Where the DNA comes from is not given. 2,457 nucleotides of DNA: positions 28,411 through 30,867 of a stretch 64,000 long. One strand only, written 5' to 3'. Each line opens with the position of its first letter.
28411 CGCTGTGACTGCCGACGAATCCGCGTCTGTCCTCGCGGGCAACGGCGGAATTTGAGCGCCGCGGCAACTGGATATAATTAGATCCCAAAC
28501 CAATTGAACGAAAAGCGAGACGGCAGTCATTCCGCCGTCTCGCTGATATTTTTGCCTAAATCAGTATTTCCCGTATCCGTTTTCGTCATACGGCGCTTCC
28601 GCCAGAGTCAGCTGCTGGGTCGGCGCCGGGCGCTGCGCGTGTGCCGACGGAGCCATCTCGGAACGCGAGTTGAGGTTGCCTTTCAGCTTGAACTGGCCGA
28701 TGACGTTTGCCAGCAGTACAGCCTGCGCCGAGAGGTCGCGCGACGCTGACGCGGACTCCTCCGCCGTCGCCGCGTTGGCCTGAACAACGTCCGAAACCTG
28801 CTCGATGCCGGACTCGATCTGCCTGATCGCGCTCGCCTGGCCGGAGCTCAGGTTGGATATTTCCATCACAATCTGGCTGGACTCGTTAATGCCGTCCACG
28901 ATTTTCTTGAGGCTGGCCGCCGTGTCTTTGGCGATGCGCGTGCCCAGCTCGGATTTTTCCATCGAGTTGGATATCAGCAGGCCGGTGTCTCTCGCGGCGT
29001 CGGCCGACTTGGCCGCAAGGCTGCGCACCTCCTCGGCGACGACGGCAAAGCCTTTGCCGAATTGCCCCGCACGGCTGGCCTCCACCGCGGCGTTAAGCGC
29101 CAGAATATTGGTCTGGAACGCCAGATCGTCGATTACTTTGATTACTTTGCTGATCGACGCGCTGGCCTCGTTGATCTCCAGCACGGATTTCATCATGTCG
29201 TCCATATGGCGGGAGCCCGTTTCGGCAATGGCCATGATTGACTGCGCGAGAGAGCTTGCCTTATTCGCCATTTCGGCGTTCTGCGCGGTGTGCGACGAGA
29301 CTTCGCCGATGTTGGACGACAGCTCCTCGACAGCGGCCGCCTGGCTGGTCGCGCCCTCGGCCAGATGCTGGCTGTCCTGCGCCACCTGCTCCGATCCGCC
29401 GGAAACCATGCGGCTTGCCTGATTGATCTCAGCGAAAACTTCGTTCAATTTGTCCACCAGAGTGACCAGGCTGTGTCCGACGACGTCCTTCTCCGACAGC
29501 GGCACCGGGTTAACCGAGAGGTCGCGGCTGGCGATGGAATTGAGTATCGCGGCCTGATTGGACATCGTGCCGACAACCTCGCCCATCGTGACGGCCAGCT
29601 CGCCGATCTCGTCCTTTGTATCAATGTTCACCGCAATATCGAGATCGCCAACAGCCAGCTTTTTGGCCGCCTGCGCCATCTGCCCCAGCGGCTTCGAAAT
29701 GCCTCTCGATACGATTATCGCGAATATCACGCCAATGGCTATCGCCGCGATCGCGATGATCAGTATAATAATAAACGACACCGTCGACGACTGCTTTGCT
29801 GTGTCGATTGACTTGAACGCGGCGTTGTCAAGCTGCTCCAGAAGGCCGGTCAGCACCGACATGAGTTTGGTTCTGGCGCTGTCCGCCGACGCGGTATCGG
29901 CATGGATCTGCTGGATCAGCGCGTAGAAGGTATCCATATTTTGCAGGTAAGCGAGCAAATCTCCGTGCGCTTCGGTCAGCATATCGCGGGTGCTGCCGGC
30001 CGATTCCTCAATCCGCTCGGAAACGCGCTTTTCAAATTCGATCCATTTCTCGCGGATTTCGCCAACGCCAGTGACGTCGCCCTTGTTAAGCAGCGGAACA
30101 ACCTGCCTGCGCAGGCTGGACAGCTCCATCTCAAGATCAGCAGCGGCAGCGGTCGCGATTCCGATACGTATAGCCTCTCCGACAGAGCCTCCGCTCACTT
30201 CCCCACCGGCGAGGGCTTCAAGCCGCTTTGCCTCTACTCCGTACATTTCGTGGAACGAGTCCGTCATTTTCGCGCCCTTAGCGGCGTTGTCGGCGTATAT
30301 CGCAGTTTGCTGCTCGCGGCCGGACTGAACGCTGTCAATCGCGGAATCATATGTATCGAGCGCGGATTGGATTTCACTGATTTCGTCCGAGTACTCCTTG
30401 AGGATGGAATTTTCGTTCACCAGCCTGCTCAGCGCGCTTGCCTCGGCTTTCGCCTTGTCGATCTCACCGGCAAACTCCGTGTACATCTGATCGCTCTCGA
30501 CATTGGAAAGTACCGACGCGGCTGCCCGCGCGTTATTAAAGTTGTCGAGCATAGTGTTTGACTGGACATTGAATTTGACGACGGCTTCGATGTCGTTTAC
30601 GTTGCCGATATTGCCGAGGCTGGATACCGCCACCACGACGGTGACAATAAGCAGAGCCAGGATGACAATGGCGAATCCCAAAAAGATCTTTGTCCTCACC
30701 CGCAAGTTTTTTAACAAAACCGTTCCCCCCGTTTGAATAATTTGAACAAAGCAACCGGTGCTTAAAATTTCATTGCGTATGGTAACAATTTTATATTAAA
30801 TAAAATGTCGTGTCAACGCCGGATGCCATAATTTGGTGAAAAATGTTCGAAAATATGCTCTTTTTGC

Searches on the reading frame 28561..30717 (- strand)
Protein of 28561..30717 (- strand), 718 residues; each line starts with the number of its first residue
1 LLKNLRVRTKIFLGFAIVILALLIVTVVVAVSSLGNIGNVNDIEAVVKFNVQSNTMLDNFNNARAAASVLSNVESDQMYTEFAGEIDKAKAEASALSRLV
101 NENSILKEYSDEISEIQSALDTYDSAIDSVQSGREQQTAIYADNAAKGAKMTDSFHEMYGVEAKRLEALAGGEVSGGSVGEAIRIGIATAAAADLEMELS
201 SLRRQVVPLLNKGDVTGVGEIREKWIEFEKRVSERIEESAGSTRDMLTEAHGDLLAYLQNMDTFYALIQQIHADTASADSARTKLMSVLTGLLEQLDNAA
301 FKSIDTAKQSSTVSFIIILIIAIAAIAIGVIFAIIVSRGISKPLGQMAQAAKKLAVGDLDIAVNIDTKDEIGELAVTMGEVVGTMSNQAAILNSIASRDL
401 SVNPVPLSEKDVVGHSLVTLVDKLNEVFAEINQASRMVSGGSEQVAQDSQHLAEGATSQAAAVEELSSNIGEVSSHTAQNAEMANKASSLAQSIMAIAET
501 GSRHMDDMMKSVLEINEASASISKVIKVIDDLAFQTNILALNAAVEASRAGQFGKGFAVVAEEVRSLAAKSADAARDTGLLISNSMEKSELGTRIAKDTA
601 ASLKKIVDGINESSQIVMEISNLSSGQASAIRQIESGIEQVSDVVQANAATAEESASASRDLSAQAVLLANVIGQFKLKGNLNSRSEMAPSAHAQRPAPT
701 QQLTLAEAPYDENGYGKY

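Call 40: search_protein_families(library=pfam, proteins=[window:28561-30717:-], max_evalue=0.001)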
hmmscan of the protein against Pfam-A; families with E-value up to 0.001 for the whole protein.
window:28561-30717:- (718 aa): 4 families
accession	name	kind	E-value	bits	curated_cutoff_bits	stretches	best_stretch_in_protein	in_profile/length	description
PF00015.26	MCPsignal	-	3.4e-42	144.7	34.6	1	489-644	2-171/172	Methyl-accepting chemotaxis protein (MCP) signalling domain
PF00672.30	HAMP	-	1.1e-11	45.3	25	1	336-379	2-45/53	HAMP domain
PF04108.17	ATG17_like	-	2.1e-06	27.9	43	1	391-532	152-294/355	Autophagy protein ATG17-like domain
PF14362.11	DUF4407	-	0.00015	21.6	31.3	1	82-331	105-278/297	Domain of unknown function (DUF4407)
